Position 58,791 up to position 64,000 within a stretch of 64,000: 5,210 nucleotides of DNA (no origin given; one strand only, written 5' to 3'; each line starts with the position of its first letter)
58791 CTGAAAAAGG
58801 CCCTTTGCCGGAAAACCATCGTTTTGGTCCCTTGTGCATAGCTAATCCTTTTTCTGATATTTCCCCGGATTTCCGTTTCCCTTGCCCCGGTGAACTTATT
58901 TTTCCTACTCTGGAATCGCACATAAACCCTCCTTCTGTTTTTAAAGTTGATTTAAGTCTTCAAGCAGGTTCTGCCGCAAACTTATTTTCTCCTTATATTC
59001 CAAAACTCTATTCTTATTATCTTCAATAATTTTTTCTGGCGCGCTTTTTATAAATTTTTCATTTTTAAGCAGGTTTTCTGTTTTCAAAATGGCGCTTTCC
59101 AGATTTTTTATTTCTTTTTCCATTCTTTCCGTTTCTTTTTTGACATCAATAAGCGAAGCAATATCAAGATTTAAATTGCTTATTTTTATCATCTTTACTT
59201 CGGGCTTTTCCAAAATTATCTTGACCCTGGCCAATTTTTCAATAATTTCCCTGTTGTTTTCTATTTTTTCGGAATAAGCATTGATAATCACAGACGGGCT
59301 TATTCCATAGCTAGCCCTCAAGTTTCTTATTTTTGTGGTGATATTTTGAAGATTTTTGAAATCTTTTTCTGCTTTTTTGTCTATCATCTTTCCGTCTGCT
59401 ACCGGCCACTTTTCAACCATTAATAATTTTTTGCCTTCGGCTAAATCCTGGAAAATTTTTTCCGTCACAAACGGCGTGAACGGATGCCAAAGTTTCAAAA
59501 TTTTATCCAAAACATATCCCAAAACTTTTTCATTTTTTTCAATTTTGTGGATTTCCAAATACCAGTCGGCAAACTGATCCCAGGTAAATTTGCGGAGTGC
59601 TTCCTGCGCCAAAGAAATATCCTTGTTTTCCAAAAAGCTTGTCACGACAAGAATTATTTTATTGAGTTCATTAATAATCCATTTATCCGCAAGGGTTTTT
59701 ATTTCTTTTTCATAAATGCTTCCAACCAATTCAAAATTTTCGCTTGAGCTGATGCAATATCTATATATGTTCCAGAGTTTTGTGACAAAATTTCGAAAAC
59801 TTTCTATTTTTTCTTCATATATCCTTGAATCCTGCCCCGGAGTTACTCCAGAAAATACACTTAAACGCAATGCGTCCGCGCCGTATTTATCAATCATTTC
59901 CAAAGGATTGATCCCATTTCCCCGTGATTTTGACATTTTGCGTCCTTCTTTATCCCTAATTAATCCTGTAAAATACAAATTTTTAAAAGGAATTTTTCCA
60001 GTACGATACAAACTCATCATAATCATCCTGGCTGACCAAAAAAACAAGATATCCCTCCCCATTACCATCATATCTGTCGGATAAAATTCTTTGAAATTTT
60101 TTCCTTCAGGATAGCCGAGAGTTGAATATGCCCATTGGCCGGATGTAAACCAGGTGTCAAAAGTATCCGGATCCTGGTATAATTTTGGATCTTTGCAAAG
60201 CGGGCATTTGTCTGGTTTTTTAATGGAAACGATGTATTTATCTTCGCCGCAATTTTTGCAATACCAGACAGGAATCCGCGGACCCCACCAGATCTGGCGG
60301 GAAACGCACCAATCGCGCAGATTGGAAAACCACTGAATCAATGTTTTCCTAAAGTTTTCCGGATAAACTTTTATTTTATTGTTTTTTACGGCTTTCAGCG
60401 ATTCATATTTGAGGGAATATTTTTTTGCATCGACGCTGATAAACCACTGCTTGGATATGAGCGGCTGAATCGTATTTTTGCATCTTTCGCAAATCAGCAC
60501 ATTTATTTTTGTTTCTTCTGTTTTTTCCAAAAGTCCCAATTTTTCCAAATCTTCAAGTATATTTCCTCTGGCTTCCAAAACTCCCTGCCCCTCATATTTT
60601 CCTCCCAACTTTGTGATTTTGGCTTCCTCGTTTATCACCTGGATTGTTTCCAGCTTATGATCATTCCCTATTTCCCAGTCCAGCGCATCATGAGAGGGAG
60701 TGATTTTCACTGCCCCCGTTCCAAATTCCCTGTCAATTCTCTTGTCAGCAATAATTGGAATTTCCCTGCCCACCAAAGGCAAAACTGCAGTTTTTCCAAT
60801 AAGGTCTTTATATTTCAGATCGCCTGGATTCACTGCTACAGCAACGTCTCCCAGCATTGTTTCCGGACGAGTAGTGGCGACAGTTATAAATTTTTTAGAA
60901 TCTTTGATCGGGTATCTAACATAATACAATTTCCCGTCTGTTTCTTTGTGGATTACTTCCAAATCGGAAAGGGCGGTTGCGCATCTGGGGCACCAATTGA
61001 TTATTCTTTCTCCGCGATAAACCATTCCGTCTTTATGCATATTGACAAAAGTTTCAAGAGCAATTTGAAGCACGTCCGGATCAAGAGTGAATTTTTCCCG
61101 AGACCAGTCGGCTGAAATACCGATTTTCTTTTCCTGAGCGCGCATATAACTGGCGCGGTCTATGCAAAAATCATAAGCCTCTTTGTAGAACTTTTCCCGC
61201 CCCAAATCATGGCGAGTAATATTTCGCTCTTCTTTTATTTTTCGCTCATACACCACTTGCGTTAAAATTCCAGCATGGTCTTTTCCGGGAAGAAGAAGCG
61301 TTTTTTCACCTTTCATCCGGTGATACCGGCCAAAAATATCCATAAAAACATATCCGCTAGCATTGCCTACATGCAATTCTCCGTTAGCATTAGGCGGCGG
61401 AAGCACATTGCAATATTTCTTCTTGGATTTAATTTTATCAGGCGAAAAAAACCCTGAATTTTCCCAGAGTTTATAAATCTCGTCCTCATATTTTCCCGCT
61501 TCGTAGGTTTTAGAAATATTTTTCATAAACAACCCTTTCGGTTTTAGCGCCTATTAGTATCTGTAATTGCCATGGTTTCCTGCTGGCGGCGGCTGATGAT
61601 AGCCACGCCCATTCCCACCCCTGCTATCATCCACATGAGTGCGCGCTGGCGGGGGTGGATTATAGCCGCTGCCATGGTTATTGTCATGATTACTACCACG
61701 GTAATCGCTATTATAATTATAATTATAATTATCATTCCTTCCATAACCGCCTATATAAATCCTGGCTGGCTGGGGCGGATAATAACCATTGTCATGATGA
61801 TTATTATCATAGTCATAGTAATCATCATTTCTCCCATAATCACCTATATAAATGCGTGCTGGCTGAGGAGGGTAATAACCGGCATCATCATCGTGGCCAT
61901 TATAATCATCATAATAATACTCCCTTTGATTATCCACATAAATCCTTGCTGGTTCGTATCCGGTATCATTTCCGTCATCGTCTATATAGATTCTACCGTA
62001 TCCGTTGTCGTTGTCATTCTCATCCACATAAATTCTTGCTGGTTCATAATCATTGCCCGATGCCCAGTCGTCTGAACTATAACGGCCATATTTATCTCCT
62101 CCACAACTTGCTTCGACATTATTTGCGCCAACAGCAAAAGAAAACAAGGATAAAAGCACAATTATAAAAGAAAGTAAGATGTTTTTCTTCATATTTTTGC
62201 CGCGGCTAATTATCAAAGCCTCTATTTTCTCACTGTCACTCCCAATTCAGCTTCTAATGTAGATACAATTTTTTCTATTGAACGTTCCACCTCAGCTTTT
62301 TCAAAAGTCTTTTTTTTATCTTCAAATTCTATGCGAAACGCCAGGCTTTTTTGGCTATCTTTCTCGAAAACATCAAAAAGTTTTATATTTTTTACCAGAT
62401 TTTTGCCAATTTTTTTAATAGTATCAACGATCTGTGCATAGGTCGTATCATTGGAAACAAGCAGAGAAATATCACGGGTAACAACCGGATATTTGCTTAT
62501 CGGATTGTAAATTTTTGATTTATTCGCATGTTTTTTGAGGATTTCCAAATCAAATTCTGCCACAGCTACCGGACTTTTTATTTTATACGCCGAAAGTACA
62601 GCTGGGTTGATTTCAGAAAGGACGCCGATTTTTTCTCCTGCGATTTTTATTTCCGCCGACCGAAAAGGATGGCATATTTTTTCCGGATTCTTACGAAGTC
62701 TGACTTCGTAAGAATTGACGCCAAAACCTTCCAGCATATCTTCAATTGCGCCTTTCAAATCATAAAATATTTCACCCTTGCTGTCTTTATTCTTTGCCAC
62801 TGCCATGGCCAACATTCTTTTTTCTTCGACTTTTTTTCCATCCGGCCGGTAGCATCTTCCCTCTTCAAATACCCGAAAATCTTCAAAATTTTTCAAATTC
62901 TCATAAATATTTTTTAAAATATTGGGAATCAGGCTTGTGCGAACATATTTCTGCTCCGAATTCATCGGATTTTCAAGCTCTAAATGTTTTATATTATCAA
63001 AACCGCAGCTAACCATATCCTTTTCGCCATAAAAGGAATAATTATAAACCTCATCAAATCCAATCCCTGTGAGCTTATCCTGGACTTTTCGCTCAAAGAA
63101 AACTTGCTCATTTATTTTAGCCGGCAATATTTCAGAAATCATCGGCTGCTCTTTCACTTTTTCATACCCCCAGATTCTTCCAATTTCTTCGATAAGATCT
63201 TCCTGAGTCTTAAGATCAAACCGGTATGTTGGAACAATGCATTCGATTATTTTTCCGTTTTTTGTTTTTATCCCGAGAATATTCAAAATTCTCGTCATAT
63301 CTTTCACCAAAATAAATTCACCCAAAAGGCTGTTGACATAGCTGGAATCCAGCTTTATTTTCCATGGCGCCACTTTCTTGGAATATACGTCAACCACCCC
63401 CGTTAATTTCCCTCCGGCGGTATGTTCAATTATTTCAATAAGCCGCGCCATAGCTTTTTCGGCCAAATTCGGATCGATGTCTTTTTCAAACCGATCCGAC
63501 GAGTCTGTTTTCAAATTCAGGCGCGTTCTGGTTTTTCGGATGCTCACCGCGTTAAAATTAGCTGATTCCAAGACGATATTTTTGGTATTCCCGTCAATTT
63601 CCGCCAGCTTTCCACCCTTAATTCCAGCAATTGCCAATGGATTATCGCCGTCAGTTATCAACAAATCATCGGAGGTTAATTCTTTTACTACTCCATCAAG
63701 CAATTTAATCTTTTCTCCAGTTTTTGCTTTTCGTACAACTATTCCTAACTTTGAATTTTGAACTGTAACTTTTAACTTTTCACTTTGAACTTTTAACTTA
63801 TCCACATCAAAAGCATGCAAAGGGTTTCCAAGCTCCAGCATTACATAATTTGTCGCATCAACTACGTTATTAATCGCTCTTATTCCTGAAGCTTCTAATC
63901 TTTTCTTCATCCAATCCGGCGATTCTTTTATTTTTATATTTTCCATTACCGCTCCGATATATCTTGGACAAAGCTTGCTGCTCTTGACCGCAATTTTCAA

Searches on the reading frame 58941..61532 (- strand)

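Call 70: search_protein_families(library=pfam, proteins=[window:58941-61532:-], max_evalue=0.00001)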
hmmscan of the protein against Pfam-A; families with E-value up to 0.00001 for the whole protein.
window:58941-61532:- (863 aa): 5 families
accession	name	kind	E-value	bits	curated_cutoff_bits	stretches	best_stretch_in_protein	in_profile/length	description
PF00133.28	tRNA-synt_1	-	4.5e-120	401.6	22.7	1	19-568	2-410/414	tRNA synthetases class I (I, L, M and V)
PF08264.19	Anticodon_1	-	3.2e-31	108.6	25.1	1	616-747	1-141/148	Anticodon-binding domain of tRNA ligase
PF09334.17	tRNA-synt_1g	-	1.2e-22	80.7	20.1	2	47-185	8-143/391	tRNA synthetases class I (M)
PF13603.12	tRNA-synt_1_2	-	7.2e-10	39.1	25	1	246-319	86-162/185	Leucyl-tRNA synthetase, editing domain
PF10458.14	Val_tRNA-synt_C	-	5.3e-08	33.4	25.9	1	796-851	1-56/66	Valyl tRNA synthetase tRNA binding arm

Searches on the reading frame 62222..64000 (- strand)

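Call 70: search_protein_families(library=pfam, proteins=[window:62222-64000:-], max_evalue=0.00001)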
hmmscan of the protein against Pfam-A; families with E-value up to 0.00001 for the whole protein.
window:62222-64000:- (592 aa): 4 families
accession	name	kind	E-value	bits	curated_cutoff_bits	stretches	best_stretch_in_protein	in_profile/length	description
PF03483.22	B3_4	-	5.9e-64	215.3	29.3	1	11-196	2-174/174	B3/4 domain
PF17759.6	tRNA_synthFbeta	-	1.4e-45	155.8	22.4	1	294-485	13-214/214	Phenylalanyl tRNA synthetase beta chain CLM domain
PF03147.19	FDX-ACB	-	1.5e-24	86.7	31.1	1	502-591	1-94/94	Ferredoxin-fold anticodon binding domain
PF03484.21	B5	-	5.7e-17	62.1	28.6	1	215-279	1-67/67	tRNA synthetase B5 domain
